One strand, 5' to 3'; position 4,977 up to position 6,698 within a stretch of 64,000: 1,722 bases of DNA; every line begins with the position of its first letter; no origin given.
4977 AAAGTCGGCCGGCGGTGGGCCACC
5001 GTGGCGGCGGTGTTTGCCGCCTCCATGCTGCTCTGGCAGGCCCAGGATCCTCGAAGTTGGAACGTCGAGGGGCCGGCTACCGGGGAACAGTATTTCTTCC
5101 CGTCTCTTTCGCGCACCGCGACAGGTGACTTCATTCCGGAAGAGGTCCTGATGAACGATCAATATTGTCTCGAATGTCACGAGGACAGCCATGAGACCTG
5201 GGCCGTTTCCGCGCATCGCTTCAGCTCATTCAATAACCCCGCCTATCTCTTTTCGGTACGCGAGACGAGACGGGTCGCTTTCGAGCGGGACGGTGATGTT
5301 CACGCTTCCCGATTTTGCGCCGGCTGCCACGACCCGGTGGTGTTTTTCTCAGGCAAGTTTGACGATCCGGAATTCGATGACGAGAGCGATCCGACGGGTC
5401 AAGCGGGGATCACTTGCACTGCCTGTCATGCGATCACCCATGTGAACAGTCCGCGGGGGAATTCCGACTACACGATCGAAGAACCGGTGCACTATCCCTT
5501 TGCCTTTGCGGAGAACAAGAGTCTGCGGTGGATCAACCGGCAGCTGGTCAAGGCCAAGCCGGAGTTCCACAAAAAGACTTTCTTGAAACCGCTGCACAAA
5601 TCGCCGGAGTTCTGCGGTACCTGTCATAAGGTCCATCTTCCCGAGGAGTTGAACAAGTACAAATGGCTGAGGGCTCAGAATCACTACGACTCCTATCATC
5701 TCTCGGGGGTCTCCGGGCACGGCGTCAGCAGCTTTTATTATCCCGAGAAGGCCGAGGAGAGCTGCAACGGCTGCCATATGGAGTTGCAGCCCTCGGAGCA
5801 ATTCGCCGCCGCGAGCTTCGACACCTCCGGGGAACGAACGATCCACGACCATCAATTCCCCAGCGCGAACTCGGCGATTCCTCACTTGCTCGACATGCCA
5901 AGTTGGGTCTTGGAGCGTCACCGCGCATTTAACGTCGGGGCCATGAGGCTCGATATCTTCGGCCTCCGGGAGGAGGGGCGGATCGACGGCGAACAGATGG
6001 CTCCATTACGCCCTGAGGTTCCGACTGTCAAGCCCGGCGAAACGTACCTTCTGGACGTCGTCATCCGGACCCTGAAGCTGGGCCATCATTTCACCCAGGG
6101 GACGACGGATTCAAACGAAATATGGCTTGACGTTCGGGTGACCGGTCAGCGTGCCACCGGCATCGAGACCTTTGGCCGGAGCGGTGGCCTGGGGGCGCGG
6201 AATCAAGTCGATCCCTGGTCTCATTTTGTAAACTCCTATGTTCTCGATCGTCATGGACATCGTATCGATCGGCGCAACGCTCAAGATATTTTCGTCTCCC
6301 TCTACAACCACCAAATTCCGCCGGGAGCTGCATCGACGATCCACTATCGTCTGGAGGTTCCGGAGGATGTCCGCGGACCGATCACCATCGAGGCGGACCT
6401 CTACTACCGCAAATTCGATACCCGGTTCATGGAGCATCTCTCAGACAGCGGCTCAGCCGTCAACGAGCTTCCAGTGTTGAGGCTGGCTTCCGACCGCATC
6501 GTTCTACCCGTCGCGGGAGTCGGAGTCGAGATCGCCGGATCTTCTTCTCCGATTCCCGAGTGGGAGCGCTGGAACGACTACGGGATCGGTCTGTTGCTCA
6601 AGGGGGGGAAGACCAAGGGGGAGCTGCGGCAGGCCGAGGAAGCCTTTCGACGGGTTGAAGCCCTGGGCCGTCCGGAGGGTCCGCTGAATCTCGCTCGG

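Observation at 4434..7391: Unusual cytochrome architecture: 5-TM anchor + five CxxCH hemes + C-terminal TPR array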

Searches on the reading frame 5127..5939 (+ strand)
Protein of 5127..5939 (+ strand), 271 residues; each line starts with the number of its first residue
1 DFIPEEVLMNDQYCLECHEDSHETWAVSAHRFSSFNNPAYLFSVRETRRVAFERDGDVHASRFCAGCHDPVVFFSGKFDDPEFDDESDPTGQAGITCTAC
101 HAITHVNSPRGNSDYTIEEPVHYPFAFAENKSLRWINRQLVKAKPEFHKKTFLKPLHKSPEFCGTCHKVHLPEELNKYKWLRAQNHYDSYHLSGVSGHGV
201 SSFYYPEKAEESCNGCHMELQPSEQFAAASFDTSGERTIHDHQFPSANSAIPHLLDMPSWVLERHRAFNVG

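Call 87: search_solved_structures(query=A5, max_evalue=10, show_alignments=2)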
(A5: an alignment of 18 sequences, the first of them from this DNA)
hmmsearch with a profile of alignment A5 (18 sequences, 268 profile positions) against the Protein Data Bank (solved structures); distinct sequences matched with E-value up to 10: 32.
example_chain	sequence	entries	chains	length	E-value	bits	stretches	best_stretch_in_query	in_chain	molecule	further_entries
5ze8_A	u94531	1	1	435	5.3e-08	35.8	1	10-117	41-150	cytochrome c552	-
9wt9_A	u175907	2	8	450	5.4e-05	25.9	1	4-107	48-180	Cytochrome c,Multiheme cytochrome c selenoprotein mutant (MccSep U325A) | Cytochrome c,Multiheme cytochrome c selenoprotein (MccSep)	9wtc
9wt8_A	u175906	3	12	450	5.4e-05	25.9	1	4-107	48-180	Cytochrome c,Multiheme cytochrome c selenoprotein (MccSep)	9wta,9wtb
4qo5_A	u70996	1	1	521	0.00016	24.4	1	7-80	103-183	Hypothetical multiheme protein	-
1bvb_A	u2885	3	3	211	0.0098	18.5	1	8-102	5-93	CYTOCHROME C-554 | CYTOCHROME C554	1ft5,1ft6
8z82_C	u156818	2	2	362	0.12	14.9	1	43-103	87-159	Photosynthetic reaction center cytochrome c subunit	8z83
3rn1_A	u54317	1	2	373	0.13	14.8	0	59-75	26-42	Methylamine utilization protein MauG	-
3rn0_A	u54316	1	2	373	0.15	14.6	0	59-75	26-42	Methylamine utilization protein MauG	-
4rkm_A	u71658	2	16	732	0.17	14.4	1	7-31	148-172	MccA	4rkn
8e5g_A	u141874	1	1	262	0.22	14.1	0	61-168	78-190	c-type cytochrome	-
1vrn_C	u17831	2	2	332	0.28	13.8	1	61-102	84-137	Photosynthetic reaction center cytochrome c subunit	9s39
6et5_C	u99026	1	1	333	0.28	13.7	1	61-102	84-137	Photosynthetic reaction center cytochrome c subunit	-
1dxr_C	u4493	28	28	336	0.29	13.7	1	61-102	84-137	PHOTOSYNTHETIC REACTION CENTER CYTOCHROME C SUBUNIT | PHOTOSYNTHETIC REACTION CENTER | Photosynthetic reaction center cytochrome C subunit precursor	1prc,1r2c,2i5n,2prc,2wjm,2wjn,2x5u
2jbl_C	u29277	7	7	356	0.37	13.3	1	61-102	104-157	PHOTOSYNTHETIC REACTION CENTER CYTOCHROME C SUBUNIT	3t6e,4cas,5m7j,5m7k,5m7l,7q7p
3t6d_C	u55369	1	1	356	0.39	13.3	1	58-102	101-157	Photosynthetic reaction center cytochrome c subunit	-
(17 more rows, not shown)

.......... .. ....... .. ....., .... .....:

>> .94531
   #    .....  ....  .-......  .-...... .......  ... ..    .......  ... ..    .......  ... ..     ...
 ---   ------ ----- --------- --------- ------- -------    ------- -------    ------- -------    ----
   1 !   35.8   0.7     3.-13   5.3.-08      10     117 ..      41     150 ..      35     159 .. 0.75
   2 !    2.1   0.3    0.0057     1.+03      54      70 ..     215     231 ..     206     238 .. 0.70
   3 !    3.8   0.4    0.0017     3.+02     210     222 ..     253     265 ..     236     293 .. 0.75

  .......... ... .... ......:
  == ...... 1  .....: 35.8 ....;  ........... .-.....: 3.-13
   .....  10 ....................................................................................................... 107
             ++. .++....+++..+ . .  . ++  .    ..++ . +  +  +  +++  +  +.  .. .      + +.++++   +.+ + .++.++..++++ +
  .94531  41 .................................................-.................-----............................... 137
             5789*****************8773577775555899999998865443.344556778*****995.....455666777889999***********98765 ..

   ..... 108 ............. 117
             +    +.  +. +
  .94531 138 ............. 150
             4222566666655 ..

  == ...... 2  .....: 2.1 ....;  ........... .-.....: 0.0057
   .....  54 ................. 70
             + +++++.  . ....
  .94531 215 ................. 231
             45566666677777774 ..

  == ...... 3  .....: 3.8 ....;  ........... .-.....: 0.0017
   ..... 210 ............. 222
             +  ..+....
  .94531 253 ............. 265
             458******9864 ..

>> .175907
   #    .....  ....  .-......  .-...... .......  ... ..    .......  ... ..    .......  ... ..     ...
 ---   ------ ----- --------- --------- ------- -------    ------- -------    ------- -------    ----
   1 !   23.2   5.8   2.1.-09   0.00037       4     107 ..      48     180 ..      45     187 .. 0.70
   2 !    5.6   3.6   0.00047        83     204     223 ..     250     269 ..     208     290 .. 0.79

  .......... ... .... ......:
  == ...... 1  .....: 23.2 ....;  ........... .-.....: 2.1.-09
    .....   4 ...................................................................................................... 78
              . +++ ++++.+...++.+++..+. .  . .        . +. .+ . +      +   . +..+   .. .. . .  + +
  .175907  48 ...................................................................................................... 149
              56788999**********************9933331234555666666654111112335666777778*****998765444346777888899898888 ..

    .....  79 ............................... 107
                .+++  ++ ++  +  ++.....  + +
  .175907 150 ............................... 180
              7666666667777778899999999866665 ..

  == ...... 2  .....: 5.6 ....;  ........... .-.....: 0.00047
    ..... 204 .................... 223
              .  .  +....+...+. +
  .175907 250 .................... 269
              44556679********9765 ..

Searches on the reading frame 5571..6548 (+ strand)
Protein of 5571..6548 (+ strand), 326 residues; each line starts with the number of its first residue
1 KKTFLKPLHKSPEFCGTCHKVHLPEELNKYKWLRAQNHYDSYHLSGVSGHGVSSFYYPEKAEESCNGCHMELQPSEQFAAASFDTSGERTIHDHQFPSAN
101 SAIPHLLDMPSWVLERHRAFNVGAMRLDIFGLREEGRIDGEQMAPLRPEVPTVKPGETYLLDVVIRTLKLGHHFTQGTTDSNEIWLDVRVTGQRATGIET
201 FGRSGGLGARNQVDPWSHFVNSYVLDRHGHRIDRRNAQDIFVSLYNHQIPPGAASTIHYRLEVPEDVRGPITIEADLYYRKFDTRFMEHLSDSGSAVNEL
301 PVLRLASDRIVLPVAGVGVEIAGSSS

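Call 96: search_solved_structures(query=A6, max_evalue=10, show_alignments=3)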
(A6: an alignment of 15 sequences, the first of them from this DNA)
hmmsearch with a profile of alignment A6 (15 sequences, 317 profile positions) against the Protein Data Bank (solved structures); distinct sequences matched with E-value up to 10: 5.
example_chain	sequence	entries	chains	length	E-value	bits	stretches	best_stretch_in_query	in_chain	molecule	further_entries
6k5j_A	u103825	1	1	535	0.17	14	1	94-210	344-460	GH3 beta-N-acetylglucosaminidase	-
4f34_A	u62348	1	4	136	0.95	11.6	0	170-207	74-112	de novo protein Symfoil-4V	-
3o4c_A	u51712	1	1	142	0.99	11.5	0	170-206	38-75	de novo designed beta-trefoil architecture with symmetric primary structure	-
9wt9_A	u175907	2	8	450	2.8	10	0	58-75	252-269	Cytochrome c,Multiheme cytochrome c selenoprotein mutant (MccSep U325A) | Cytochrome c,Multiheme cytochrome c selenoprotein (MccSep)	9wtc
9wt8_A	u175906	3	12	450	5.3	9.1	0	58-75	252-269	Cytochrome c,Multiheme cytochrome c selenoprotein (MccSep)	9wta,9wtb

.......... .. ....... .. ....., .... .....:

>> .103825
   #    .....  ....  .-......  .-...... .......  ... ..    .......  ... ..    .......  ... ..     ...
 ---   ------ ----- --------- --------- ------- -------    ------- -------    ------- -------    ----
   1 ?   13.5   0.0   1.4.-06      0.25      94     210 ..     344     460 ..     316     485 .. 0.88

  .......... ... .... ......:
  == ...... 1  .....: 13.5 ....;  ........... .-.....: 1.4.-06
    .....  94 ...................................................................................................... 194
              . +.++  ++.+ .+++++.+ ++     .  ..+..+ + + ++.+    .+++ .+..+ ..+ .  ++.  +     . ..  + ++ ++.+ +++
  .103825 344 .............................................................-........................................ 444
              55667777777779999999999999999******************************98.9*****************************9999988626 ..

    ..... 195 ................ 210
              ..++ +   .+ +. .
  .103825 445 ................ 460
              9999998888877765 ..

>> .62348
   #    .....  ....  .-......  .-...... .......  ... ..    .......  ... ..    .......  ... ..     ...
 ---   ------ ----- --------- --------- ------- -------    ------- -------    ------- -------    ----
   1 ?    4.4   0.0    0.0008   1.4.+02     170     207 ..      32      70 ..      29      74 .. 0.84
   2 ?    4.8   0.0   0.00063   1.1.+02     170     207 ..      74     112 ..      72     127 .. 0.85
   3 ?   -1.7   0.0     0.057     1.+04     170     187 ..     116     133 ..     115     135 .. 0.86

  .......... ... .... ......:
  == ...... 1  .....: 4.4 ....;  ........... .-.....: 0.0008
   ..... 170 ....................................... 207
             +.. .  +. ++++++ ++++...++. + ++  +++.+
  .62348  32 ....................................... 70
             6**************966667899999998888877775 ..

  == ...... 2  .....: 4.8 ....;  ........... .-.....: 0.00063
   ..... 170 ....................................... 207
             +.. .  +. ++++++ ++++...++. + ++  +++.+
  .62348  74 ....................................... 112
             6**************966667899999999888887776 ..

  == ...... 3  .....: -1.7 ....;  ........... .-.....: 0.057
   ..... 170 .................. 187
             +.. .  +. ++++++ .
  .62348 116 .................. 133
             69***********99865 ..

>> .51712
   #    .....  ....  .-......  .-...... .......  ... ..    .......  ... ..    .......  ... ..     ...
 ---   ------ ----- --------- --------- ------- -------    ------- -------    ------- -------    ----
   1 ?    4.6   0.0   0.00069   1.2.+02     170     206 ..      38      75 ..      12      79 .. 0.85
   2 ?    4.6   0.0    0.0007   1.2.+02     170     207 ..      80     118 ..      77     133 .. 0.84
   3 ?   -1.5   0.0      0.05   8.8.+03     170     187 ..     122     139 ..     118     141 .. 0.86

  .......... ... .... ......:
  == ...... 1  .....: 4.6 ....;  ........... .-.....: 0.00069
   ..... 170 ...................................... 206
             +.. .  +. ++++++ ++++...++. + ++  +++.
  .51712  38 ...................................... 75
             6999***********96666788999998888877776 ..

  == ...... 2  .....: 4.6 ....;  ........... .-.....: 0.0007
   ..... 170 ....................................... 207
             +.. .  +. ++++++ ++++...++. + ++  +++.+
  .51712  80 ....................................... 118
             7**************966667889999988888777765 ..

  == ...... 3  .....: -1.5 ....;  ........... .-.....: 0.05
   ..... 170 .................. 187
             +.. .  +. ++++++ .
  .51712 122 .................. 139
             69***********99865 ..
